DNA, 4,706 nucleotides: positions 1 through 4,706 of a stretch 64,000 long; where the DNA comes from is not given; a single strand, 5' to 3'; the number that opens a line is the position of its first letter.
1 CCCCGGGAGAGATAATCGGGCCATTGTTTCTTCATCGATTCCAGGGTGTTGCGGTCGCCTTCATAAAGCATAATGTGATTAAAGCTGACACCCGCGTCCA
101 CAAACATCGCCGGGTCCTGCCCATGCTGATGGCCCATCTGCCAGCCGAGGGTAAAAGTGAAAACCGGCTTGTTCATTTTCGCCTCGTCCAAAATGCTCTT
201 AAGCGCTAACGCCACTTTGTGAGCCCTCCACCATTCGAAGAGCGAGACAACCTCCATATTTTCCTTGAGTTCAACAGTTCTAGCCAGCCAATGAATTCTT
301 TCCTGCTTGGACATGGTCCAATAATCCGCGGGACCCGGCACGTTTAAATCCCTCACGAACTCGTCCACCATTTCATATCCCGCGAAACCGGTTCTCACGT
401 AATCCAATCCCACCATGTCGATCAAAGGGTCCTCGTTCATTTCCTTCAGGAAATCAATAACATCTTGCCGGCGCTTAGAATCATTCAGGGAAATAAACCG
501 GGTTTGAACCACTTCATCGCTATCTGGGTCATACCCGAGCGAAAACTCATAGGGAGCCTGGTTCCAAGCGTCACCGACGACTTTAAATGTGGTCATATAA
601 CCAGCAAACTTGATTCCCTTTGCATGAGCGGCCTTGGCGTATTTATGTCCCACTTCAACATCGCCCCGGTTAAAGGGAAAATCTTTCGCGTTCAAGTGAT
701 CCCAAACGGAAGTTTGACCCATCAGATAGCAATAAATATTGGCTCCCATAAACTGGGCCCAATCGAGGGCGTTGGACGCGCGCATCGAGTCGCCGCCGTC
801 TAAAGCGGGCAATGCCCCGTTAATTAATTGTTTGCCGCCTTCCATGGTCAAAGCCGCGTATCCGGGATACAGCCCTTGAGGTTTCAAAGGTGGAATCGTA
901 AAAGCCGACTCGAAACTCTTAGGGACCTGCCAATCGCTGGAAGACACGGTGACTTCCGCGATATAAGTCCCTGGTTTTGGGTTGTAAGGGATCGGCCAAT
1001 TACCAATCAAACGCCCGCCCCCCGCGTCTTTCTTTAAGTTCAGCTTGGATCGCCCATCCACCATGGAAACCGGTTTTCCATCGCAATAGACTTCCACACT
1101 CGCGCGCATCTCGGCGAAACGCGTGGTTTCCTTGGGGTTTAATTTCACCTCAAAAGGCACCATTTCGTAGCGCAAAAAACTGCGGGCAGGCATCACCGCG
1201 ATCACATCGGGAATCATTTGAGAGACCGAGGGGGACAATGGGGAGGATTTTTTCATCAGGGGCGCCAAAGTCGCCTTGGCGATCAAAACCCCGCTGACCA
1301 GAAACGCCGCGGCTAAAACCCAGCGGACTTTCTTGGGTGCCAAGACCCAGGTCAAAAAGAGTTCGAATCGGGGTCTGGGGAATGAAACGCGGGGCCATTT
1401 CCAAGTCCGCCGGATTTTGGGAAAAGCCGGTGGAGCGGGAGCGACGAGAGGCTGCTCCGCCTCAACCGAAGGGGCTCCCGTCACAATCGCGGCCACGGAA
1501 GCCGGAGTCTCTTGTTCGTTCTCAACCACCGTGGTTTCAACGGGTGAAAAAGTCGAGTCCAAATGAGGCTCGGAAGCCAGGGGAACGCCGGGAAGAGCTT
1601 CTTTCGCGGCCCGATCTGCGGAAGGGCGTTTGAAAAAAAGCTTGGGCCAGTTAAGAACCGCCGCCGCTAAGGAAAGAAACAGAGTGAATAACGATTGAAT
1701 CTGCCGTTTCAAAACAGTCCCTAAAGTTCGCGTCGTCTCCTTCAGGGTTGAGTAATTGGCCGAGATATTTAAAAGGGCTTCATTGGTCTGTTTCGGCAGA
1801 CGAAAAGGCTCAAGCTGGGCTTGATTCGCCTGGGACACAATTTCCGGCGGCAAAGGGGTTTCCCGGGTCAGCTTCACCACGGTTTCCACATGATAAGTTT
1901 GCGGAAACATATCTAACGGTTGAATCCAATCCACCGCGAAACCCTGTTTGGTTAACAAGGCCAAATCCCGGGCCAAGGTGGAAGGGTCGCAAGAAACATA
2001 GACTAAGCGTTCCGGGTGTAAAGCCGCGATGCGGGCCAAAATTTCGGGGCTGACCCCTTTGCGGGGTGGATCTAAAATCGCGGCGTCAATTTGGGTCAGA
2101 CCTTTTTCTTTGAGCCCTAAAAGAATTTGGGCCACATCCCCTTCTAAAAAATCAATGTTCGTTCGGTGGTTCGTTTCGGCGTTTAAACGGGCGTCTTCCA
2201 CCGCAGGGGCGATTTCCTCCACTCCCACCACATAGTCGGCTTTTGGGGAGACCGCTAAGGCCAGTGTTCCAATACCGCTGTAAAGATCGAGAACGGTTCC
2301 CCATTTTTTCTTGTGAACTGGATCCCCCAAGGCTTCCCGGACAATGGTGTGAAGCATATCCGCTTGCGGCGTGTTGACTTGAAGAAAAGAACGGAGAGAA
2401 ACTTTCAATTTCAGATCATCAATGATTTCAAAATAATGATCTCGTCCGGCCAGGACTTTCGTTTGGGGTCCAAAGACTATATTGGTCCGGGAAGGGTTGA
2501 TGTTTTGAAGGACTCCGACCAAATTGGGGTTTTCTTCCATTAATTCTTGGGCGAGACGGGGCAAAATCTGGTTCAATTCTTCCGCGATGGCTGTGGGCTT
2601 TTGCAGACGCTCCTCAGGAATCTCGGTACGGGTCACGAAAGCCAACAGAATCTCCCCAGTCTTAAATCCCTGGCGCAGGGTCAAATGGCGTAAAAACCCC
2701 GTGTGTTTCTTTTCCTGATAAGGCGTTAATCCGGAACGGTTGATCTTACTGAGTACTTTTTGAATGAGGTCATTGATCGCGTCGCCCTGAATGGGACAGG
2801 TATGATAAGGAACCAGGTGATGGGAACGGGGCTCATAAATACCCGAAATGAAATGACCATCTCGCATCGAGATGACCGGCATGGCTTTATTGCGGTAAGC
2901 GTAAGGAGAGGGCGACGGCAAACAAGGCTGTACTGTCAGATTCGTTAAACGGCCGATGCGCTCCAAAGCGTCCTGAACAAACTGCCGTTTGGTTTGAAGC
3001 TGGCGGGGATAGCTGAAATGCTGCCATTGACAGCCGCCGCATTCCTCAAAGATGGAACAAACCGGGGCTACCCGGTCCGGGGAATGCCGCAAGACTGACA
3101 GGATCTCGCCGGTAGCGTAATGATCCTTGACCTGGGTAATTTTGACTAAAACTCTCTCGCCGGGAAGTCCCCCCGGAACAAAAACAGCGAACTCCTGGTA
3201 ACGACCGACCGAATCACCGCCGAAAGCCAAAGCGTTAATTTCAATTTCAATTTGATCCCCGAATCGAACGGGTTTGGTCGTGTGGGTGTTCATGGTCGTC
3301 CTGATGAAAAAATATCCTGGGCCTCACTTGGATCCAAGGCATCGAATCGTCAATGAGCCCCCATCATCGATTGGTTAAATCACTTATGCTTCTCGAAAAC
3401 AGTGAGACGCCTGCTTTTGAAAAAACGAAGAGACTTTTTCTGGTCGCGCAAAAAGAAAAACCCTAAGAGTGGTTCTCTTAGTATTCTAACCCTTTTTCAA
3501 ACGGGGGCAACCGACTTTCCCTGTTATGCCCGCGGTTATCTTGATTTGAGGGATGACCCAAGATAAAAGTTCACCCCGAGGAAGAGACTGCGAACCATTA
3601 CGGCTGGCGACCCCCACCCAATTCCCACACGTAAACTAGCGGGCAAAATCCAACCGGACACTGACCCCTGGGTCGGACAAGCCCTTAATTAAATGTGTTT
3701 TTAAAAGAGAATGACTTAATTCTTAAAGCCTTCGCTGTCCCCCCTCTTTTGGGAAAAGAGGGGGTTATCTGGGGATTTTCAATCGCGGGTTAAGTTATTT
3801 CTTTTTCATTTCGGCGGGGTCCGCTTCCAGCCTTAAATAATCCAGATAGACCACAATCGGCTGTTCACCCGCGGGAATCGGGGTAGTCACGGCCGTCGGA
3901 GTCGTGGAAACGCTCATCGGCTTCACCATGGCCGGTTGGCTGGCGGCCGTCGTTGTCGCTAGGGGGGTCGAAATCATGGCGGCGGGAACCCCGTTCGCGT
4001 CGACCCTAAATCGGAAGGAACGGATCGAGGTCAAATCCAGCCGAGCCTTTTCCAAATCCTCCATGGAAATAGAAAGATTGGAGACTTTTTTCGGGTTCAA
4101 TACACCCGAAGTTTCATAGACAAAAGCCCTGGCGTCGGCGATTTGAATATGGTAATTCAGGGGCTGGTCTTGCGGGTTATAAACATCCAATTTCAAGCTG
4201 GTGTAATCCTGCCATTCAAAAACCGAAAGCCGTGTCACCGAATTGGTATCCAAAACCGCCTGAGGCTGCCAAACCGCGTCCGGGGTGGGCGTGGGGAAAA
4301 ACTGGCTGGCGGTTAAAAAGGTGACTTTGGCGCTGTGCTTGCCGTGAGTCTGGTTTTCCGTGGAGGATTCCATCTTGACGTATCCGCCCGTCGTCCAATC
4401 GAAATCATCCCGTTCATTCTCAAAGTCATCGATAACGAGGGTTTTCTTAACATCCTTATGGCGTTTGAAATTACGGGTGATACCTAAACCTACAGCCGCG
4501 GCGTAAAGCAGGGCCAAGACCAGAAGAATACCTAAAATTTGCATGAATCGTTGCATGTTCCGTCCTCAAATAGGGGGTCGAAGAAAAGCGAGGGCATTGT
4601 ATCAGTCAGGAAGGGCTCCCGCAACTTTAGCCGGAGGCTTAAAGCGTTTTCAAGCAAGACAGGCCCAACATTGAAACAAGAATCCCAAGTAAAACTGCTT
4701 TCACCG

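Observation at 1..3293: rlmD/rumA-like gene with compensating frameshifts across its conserved FxQVN block and no stop codon, read through into a secreted hydrolase-like domain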

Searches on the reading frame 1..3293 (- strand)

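Call 4: search_protein_families(library=pfam, proteins=[window:1-3293:-], max_evalue=0.1)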
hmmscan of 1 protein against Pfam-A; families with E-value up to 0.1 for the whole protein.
window:1-3293:- (1097 aa): 5 families
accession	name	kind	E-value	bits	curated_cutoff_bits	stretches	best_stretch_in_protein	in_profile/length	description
PF05958.17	tRNA_U5-meth_tr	-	2.6e-15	56.8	23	1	309-477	182-356/357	tRNA (Uracil-5-)-methyltransferase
PF01938.26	TRAM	-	7.8e-12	45.3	21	1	12-65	5-61/61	TRAM domain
PF03602.21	Cons_hypoth95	-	3.5e-05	24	24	1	318-437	28-154/182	Conserved hypothetical protein 95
PF05175.20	MTS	-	0.00045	20.3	23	1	327-389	28-92/170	Methyltransferase small domain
PF13847.12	Methyltransf_31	-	0.0015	18.6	27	1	332-391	5-67/145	Methyltransferase domain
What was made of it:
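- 1860..3293 (-): RlmD (RumA-type 23S rRNA m5U methyltransferase) module, aa 1-478, intact and in one frame. Pfam TRAM and tRNA_U5-meth_tr match (call 4).
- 3099..3260 (-): TRAM RNA-binding domain (aa 12-65). PF01938, E 7.8e-12 (call 4).
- On RlmD/RumA (TIGR00479 equivalog): PF01938, E 7.8e-12, aa 12-65 (call 4).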

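Call 5: search_protein_families(library=ncbifam, proteins=[window:1-3293:-], max_evalue=0.1)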
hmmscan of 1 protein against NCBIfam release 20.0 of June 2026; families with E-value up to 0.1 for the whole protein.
window:1-3293:- (1097 aa): 17 families
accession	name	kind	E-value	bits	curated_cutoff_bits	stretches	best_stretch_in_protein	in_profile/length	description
TIGR00479.1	rumA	equivalog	1.1e-122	410.1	183.55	1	24-470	3-432/432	23S rRNA (uracil(1939)-C(5))-methyltransferase RlmD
NF009639.0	PRK13168.1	equivalog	4.6e-73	246.6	458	1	13-476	15-444/446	23S rRNA (uracil(1939)-C(5))-methyltransferase RlmD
NF002910.0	PRK03522.2-3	equivalog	6.3e-58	196.6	558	1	83-477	9-382/383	23S rRNA (uracil(747)-C(5))-methyltransferase RlmC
NF002909.0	PRK03522.2-1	equivalog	2.4e-49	168.5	553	1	83-477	9-373/374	23S rRNA (uracil(747)-C(5))-methyltransferase RlmC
TIGR02085.1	meth_trns_rumB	equivalog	5.1e-43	147.5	429.5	1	83-477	8-374/374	23S rRNA (uracil(747)-C(5))-methyltransferase RlmC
NF002913.0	PRK03522.2-6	equivalog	8.8e-17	61.5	537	2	399-477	264-340/342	23S rRNA (uracil(747)-C(5))-methyltransferase RlmC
TIGR02143.1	trmA_only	equivalog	1.9e-15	56.8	334.65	1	310-477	178-351/352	tRNA (uridine(54)-C5)-methyltransferase TrmA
NF053605.1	PyTRAM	equivalog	5.1e-11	42.2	85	1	8-63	1-56/56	TRAM domain-containing RNA chaperone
NF008993.0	PRK12336.1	equivalog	2.7e-07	30.1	243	1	5-64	142-201/203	translation initiation factor IF-2 subunit beta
NF053718.1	23SC1962Mtase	equivalog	7.6e-07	28.2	575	1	333-411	213-290/383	23S rRNA (cytosine(1962)-C(5))-methyltransferase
NF011529.0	PRK14968.1-3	equivalog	5.9e-06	25.8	162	1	326-387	30-91/198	putative methyltransferase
TIGR03534.1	RF_mod_PrmC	equivalog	6.1e-05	22.6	199.1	1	317-410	76-165/253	peptide chain release factor N(5)-glutamine methyltransferase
NF008823.0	PRK11873.1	subfamily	0.0029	17.1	263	1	332-390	79-140/272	arsenite methyltransferase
TIGR00537.1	hemK_rel_arch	hypoth_equivalog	0.0038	16.9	87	1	327-390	16-78/179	HemK2/MTQ2 family protein methyltransferase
NF043040.1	corrin_prot_MT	hypoth_equivalog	0.035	13.5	180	1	330-391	41-103/216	corrinoid protein-associated methyltransferase CpaM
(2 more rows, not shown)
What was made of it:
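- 1860..3293 (-): TIGR00479 at 410 bits against a cut-off of 183.55, model 3-432/432 in one stretch (call 5).
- On RlmD/RumA (TIGR00479 equivalog): 410.1 bits against a cut-off of 183.55; aa 24-470 align to model 3-432/432 in one stretch (call 5).
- Checked: TIGR00479 aligns aa 24-470 to model positions 3-432 of 432 in a single stretch at 410 bits (call 5).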

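Call 46: predict_structure(alignment_id=A3)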
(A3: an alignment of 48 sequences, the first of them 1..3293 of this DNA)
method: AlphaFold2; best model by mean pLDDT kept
length: 1097 residues; sequences in the alignment: 48
mean_pLDDT: 78.4   pTM: 0.51
mean pLDDT of the five models: 78.4, 77.5, 77.5, 77.3, 74.6
residues with pLDDT >= 90: 517; 70-90: 280; 50-70: 159; < 50: 141
segments of 3 or more residues with pLDDT < 50: 1-4, 503-513, 547-644, 676-689, 819-822
pLDDT, mean of each block of 10 residues (from residue 1): 65 95 82 91 91 93 92 76 58 88 93 93 89 56 71 63 60 84 90 82 85 91 90 80 95 95 85 79 93 89 68 93 89 95 94 96 91 95 94 91 94 90 95 94 96 97 83 92 70 70 44 50 60 69 55 31 29 30 26 27 28 31 31 31 48 63 77 52 36 72 91 92 85 94 93 90 94 92 91 92 68 63 59 76 83 89 90 88 91 92 92 95 94 95 97 96 85 94 92 96 94 93 94 96 81 68 88 61 62 51
secondary structure, 60 per line:
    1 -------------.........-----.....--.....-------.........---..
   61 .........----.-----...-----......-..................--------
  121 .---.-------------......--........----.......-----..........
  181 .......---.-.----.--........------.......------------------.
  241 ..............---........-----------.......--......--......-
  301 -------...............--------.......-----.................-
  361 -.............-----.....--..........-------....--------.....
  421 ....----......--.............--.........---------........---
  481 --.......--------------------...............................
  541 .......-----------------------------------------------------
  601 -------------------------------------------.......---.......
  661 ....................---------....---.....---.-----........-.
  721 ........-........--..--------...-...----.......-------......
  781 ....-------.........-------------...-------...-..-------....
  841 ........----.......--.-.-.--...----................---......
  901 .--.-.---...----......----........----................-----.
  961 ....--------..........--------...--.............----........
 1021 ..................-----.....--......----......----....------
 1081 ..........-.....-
elements in order (helices of 4 or more, strands of 3 or more residues): E14-22 E28-32 E35-39 E47-55 E59-69 H88-92 H95-112 E139-144 E147-154 E159-162 H171-187 E201-208 E215-221 H240-254 E258-265 E277-283 E286-291 E294-299 H308-322 E331-337 H343-351 E352-359 H362-374 E380-384 H387-396 E404-407 H416-424 E429-434 H437-449 E452-460 E470-477 H483-489 H510-547 H644-650 H654-680 E690-693 E697-701 E711-718 H720-728 E730-737 E750-752 E754-756 E761-767 E775-784 E792-800 E814-816 H839-848 E853-859 H876-891 E895-901 E917-922 E927-934 H939-954 E960-964 H973-982 H996-1008 H1013-1038 E1044-1048 H1051-1056 H1061-1066 E1071-1074 H1081-1090 H1092-1096
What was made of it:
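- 1344..1859 (-): Linker (aa 479-650), mostly disordered and variable in length and sequence, but always open in frame. AF2 pLDDT is about 30 for aa 547-644 (call 46).
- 1272..1343 (-): Internal Sec-type signal peptide (aa 651-674): basic n-region (K654, R657, W658), a 13-aa h-region, and A672-K673-A674 (nt 1272-1280) as an A-x-A signal peptidase I motif. AF2 predicts a helix at 654-680 (call 46).
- AF2 predicts no fixed contact between the modules (pTM 0.51; call 46).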

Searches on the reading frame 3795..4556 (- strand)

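Call 50: search_protein_families(library=pfam, proteins=[window:3795-4556:-], max_evalue=0.05)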
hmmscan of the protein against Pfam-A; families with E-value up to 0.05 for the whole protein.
window:3795-4556:- (253 aa): 1 family
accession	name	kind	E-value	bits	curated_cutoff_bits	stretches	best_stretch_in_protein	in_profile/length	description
PF00635.32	Motile_Sperm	-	0.0098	16.2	25.9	1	119-174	20-76/109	MSP (Major sperm protein) domain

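Call 51: search_protein_families(library=ncbifam, proteins=[window:3795-4556:-], max_evalue=0.05)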
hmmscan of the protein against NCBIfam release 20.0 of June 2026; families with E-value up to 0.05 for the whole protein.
window:3795-4556:- (253 aa): 0 families
